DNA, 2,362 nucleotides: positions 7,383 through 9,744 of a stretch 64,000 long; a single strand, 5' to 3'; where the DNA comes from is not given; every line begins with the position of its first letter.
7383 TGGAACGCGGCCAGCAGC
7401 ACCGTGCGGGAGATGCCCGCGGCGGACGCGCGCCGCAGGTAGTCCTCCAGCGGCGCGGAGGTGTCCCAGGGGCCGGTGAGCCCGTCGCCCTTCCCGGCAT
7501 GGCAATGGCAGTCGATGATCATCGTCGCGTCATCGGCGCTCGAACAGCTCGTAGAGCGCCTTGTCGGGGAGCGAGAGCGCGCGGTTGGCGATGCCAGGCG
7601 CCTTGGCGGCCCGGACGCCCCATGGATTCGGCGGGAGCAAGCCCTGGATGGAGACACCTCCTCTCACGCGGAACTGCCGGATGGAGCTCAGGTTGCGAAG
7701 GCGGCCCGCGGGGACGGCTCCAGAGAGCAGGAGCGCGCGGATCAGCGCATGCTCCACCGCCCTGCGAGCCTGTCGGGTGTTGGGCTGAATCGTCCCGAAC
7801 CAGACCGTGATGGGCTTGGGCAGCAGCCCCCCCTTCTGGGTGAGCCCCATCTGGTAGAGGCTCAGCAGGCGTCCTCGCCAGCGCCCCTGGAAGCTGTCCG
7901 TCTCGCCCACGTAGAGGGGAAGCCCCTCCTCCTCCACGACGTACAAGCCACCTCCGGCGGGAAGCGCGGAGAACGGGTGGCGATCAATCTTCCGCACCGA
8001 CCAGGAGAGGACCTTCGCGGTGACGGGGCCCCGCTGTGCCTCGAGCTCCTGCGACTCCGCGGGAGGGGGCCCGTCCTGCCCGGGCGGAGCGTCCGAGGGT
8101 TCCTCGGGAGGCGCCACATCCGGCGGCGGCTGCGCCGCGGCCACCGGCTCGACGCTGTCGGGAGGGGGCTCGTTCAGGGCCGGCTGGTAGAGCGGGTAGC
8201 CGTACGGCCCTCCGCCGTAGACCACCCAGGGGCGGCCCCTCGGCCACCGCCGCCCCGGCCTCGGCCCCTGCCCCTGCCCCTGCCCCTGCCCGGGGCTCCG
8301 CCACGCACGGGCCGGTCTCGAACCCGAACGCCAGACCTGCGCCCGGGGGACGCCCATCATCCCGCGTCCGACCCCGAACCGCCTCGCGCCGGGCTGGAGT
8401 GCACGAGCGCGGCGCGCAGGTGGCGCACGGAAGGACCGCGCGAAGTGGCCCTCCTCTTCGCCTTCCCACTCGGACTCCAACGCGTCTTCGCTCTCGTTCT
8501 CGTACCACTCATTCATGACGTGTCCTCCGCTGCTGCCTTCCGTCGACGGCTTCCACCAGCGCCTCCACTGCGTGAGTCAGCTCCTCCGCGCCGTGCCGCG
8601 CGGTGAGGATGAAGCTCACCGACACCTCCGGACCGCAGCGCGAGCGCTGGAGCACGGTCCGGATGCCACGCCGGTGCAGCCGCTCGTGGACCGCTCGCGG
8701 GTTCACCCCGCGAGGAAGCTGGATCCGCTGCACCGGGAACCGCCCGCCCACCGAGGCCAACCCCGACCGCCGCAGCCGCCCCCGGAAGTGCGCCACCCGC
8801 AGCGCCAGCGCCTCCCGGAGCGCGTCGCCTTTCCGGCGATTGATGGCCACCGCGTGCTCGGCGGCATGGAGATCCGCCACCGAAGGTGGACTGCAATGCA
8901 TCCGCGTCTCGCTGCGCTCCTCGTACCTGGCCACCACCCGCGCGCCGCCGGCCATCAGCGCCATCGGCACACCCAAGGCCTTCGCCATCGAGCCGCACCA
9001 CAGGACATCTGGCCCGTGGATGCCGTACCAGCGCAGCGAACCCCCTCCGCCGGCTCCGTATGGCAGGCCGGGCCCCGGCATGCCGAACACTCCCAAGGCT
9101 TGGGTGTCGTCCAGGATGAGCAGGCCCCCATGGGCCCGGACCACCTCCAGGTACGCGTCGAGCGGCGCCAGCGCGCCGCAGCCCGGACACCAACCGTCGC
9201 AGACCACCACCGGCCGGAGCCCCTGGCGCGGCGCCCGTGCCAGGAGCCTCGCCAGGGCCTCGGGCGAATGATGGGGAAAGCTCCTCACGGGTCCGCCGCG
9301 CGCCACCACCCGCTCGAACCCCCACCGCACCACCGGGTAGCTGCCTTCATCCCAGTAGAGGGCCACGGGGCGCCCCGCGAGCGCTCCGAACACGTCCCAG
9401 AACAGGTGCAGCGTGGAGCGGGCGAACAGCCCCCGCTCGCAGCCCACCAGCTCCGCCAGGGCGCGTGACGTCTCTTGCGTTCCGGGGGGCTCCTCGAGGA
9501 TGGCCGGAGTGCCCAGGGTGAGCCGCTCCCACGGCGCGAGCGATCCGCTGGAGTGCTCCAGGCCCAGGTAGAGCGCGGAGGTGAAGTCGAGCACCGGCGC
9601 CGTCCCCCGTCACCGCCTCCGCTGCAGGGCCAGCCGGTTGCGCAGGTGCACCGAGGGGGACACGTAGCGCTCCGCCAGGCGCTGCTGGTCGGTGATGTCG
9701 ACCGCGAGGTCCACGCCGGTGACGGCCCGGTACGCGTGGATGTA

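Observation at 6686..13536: Tightly coupled six-gene operon of uncharacterised proteins that I cannot assign to any described system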

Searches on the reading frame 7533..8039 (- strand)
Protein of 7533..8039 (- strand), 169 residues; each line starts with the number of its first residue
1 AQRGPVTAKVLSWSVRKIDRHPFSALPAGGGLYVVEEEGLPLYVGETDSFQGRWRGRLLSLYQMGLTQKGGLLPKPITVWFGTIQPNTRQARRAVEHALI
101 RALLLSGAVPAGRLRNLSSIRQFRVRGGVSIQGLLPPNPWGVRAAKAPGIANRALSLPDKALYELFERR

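Call 40: find_homologous_proteins(query=window:7533-8039:-)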
Query window:7533-8039:- (169 aa): 1 proteins with E <= 0.001 among 504 candidates.
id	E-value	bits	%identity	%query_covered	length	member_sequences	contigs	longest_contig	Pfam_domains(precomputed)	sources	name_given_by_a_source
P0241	1.4e-43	166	55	86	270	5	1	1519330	-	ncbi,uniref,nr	ncbi:hypothetical protein [Myxococcus sp. CA033]|uniref:hypothetical protein n=2 Tax=unclassified My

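Call 49: search_protein_representatives(protein=window:7533-8039:-)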
Query: 169 residues. Proteins with E-value up to 0.001 (for the whole library): 82; up to 1e-10: 43; up to 1e-30: 5. The best 82 are listed.
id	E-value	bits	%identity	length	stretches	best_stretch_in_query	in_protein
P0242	1.1e-102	357.1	98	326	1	1-168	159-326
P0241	4.4e-44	166.4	56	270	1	6-152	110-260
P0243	2.3e-38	147.8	48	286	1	6-167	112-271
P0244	1.5e-34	135.3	49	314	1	1-166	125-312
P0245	2.0e-33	131.7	48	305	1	10-147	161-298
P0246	1.1e-30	122.7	46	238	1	7-164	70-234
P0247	2.4e-30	121.7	52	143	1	37-168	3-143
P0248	2.5e-29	118.4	43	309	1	2-164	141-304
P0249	1.0e-28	116.3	53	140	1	35-165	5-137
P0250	2.7e-28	115.0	44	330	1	7-165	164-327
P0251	3.4e-28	114.7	41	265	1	3-166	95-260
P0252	5.0e-28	114.1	50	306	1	1-137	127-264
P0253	7.4e-28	113.5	45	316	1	1-165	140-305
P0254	2.1e-26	108.9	48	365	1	2-155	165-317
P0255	5.8e-25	104.1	45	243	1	23-143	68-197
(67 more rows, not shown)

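Call 52: search_protein_families(library=pfam, alignment_id=A4, max_evalue=0.05)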
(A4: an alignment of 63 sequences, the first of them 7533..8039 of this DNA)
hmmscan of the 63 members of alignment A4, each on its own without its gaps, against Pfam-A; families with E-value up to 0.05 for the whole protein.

A. member 1, window:7533-8039:- (169 aa): 0 families

B. families by the number of members that match (of 63 scanned): 8 families
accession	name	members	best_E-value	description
PF01541.30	GIY-YIG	22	2.7e-05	GIY-YIG catalytic domain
PF01471.23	PG_binding_1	3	1.6e-30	Putative peptidoglycan binding domain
PF03411.18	Peptidase_M74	2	1.1e-10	Penicillin-insensitive murein endopeptidase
PF00089.32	Trypsin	1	1.2e-05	Trypsin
PF13365.12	Trypsin_2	1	1.7e-05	Trypsin-like peptidase domain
PF09374.15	PG_binding_3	1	0.00017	Predicted Peptidoglycan domain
PF08823.16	PG_binding_2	1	0.0033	Putative peptidoglycan binding domain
PF05887.16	Trypan_PARP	1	0.014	Procyclic acidic repetitive protein (PARP)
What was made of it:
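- The GIY-YIG family itself occurs fused to PG_binding_1, M74 and trypsin domains (call 52).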

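Call 53: search_solved_structures(query=A4, max_evalue=10, show_alignments=2)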
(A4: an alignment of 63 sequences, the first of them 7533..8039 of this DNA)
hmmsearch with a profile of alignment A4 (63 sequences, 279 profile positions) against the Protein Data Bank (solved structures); distinct sequences matched with E-value up to 10: 10.
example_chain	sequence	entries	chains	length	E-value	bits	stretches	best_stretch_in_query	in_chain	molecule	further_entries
1yd5_A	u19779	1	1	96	3.1e-05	27.3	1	111-145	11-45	UvrABC system protein C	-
1ycz_A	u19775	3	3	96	3.1e-05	27.3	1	111-145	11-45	UvrABC system protein C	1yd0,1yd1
1yd3_A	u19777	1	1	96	0.00011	25.4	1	111-143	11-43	UvrABC system protein C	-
1yd4_A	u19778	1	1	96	0.00029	24.1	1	111-145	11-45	UvrABC system protein C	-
1yd2_A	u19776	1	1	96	0.0004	23.7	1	111-145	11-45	UvrABC system protein C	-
1mk0_A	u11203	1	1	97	0.036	17.3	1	117-148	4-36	Intron-associated endonuclease 1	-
1yd6_A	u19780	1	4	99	0.038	17.2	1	109-146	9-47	UvrC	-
1ln0_A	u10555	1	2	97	1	12.5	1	117-148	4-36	intron-associated endonuclease 1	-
7sq3_A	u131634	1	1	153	2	11.5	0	150-185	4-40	Designed trefoil knot protein, variant 1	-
4axg_A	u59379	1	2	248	2.6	11.1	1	37-102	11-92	EUKARYOTIC TRANSLATION INITIATION FACTOR 4E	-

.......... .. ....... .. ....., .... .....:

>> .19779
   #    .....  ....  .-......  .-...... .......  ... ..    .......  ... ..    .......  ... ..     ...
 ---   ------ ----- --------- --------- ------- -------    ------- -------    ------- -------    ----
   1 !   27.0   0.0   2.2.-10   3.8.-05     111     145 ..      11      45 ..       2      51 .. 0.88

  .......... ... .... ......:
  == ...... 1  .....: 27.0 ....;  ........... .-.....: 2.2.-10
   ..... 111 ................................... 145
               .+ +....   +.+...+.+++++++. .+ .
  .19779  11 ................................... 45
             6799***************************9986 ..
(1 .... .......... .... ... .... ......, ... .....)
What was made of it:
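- On GIY-YIG nuclease superfamily (g5): They align to the UvrC GIY-YIG domain 1yd5 (call 53). However, 22 of 63 relatives hit PF01541 (best 2.7e-5, call 52), and the family profile hits UvrC at 3e-5 and I-TevI at 0.036 (call 53).
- Checked: However, 22 of 63 relatives hit PF01541, and the family profile hits the UvrC GIY-YIG domain 1yd5 at 3e-5 (calls 52, 53).
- A GIY-YIG nuclease as an alternative cargo does not fit (calls 52, 53).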

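Call 89: find_encoding_contigs(protein=P0241, flank=9000, max_places=2)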
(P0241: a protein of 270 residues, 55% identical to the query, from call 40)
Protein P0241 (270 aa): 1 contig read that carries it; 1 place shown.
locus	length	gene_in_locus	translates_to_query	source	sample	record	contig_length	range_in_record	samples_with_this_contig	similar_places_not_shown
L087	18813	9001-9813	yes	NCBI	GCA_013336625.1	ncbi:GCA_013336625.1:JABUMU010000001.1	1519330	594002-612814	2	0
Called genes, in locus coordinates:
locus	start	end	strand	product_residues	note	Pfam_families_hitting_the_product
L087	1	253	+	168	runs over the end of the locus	-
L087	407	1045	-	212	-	PF02798:GST_N, PF13409:GST_N_2, PF13417:GST_N_3, PF00043:GST_C (weak)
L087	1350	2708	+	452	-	PF12388:Peptidase_M57, PF03815:LCCL, PF08642:Rxt3 (weak), PF03815:LCCL, PF08642:Rxt3 (weak)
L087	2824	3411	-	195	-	PF28474:DUF8412, PF13376:OmdA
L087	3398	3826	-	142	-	PF00903:Glyoxalase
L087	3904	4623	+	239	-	PF19187:HTH_PafC (weak), PF08220:HTH_DeoR (weak), PF08279:HTH_11, PF13280:WYL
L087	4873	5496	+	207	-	-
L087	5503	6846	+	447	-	-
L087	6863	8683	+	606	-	-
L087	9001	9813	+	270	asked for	-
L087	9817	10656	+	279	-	PF04909:Amidohydro_2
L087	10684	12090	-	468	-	PF01078:Mg_chelatase (faint), PF00158:Sigma54_activat, PF14532:Sigma54_activ_2, PF07728:AAA_5 (weak), PF25601:AAA_lid_14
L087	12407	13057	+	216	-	PF10604:Polyketide_cyc2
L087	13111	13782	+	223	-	PF00440:TetR_N, PF13305:TetR_C_33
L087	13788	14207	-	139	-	PF01124:MAPEG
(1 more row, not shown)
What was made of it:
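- On Polymorphic toxin systems: The arrangement is the same in Myxococcus sp. CA033 (call 89).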

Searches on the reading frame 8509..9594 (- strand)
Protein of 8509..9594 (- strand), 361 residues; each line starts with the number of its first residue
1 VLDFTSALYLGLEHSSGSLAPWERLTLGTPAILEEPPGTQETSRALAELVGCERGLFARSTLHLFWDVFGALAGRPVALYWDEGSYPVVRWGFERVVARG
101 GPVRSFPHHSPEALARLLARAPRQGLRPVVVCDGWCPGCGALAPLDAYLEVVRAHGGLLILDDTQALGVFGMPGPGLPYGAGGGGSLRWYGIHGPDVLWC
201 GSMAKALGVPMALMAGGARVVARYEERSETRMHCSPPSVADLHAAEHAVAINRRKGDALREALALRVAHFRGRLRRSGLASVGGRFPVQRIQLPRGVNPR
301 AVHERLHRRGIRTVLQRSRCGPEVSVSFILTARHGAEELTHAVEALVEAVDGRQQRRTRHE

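Call 4: search_protein_families(library=pfam, proteins=[window:8509-9594:-], max_evalue=0.1)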
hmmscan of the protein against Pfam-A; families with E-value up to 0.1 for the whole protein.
window:8509-9594:- (361 aa): 1 family
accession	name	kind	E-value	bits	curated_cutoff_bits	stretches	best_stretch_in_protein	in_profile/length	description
PF00155.27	Aminotran_1_2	-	1.1e-09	38.5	19.7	1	98-284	110-300/361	Aminotransferase class I and II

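Call 5: search_protein_families(library=ncbifam, proteins=[window:8509-9594:-], max_evalue=0.1)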
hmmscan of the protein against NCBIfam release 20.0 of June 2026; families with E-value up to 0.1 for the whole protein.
window:8509-9594:- (361 aa): 11 families
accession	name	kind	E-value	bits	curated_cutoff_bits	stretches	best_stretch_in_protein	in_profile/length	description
TIGR00858.1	bioF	equivalog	1.8e-16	59.9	426.45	1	45-346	74-364/365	8-amino-7-oxononanoate synthase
TIGR01825.1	gly_Cac_T_rel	subfamily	6.9e-13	48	535.4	1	105-346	143-375/385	BioF/Kbl family PLP-dependent acyltransferase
NF047599.1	SerpalmtaseBetaP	equivalog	7.2e-13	48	500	1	102-349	150-389/394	serine palmitoyltransferase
NF005394.0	PRK06939.1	equivalog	3.4e-11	42.5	460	1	110-349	157-390/397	glycine C-acetyltransferase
TIGR01822.1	2am3keto_CoA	equivalog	1.8e-10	40.4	493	1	111-349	154-386/393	glycine C-acetyltransferase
NF005526.0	PRK07179.1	equivalog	3e-09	36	428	1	38-280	100-325/407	alpha-hydroxyketone-type quorum-sensing autoinducer synthase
NF047603.1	SerpalmtaseAlphaP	equivalog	1.8e-06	26.8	670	1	68-177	121-226/399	serine palmitoyltransferase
TIGR01821.1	5aminolev_synth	equivalog_domain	3.3e-06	26.2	338.55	1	103-281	155-322/402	5-aminolevulinate synthase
NF047600.1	SerpalmtaseCFB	equivalog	1.4e-05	23.9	640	1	43-349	94-388/395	serine palmitoyltransferase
NF005697.0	PRK07505.1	subfamily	4.7e-05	22.2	342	1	98-313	158-360/405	hypothetical protein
NF004608.1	PRK05937.1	equivalog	7.8e-05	21.6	399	1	79-178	96-193/366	8-amino-7-oxononanoate synthase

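Call 6: search_protein_families(library=padloc, proteins=[window:8509-9594:-], max_evalue=0.1)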
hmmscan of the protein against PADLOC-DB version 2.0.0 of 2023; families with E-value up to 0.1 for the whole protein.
window:8509-9594:- (361 aa): 0 families

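Call 35: search_protein_families(library=phrogs, proteins=[window:8509-9594:-], max_evalue=0.1)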
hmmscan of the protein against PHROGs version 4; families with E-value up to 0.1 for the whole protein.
window:8509-9594:- (361 aa): 0 families

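Call 45: search_solved_structures(query=window:8509-9594:-, max_evalue=0.001, show_alignments=2)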
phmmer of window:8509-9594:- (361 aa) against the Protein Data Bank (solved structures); distinct sequences matched with E-value up to 0.001: 28.
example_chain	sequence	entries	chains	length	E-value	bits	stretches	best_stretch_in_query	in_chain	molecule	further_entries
5jay_A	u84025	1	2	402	1.4e-11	47.5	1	68-311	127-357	8-amino-7-oxononanoate synthase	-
5vnx_A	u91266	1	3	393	3e-10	43.1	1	71-349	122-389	8-amino-7-oxononanoate synthase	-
1bs0_A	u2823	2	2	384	4.8e-09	39.2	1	2-345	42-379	PROTEIN (8-AMINO-7-OXONANOATE SYNTHASE) | 8-amino-7-oxononanoate synthase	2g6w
8dle_A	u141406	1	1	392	5.3e-09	39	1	2-346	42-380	8-amino-7-oxononanoate synthase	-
7v58_A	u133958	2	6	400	9.2e-09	38.2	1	115-349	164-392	2-amino-3-ketobutyrate coenzyme A ligase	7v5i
6onn_A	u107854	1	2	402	9.6e-09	38.2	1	68-351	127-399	8-amino-7-oxononanoate synthase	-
1dj9_A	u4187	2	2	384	1.4e-08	37.6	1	2-344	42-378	8-AMINO-7-OXONONANOATE SYNTHASE | 8-AMINO-7-OXONANOATE SYNTHASE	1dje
2jgt_A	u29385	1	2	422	3.6e-08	36.3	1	41-186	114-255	SERINE PALMITOYLTRANSFERASE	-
2jg2_A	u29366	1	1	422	3.6e-08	36.3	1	41-186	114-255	SERINE PALMITOYLTRANSFERASE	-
2w8u_A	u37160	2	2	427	3.6e-08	36.3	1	41-186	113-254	SERINE PALMITOYLTRANSFERASE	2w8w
2w8t_A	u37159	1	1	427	3.6e-08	36.3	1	41-186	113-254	SERINE PALMITOYLTRANSFERASE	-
2w8v_A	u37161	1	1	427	3.7e-08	36.3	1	41-186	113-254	SERINE PALMITOYLTRANSFERASE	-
2w8j_A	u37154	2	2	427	3.7e-08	36.2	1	41-186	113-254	SERINE PALMITOYLTRANSFERASE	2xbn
4bmk_A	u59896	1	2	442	4.7e-08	35.9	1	41-186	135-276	SERINE PALMITOYLTRANSFERASE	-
7x98_A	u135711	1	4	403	7.4e-08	35.3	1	46-291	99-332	5-aminolevulinate synthase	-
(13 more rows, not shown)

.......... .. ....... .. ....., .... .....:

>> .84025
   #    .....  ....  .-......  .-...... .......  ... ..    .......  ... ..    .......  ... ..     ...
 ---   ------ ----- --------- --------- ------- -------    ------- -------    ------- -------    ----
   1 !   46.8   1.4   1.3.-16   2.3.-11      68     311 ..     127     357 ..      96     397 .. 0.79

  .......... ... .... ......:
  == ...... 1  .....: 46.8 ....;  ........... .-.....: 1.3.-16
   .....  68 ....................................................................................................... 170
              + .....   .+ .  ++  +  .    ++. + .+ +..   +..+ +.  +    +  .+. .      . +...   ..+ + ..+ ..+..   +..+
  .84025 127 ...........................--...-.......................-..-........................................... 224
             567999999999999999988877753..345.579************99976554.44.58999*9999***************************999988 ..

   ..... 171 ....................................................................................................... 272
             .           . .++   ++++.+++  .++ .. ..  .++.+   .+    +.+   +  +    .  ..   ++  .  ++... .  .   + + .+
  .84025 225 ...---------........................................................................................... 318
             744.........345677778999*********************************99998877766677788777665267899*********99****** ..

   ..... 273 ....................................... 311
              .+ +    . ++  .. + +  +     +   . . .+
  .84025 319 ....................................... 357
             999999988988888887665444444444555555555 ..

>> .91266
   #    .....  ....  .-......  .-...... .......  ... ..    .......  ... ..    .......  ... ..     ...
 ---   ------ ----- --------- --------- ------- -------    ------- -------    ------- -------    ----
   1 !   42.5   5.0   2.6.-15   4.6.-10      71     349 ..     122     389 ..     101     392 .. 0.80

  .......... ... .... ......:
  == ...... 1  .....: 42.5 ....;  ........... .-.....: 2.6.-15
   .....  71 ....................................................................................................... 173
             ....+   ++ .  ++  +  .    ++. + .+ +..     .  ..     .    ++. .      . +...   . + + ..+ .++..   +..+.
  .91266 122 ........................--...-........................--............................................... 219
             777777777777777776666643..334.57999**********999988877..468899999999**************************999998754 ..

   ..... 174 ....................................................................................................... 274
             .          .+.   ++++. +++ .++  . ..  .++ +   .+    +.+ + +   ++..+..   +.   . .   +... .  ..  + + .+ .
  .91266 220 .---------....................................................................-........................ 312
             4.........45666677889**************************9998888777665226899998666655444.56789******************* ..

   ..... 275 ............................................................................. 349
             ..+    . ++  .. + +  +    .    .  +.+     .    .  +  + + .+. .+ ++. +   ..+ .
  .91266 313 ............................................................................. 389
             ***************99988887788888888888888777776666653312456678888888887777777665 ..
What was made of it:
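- On Alpha-oxoamine synthases (BioF/KBL/SPT/ALAS/CqsA) (g4): In the alignments to AONS structures 5jay and 5vnx, N-H-A aligns with S-Y-P and DDAHG aligns with DDTQA (call 45).
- Checked: It aligns from BioF residue 42, so it is short at the N-terminus (call 45).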
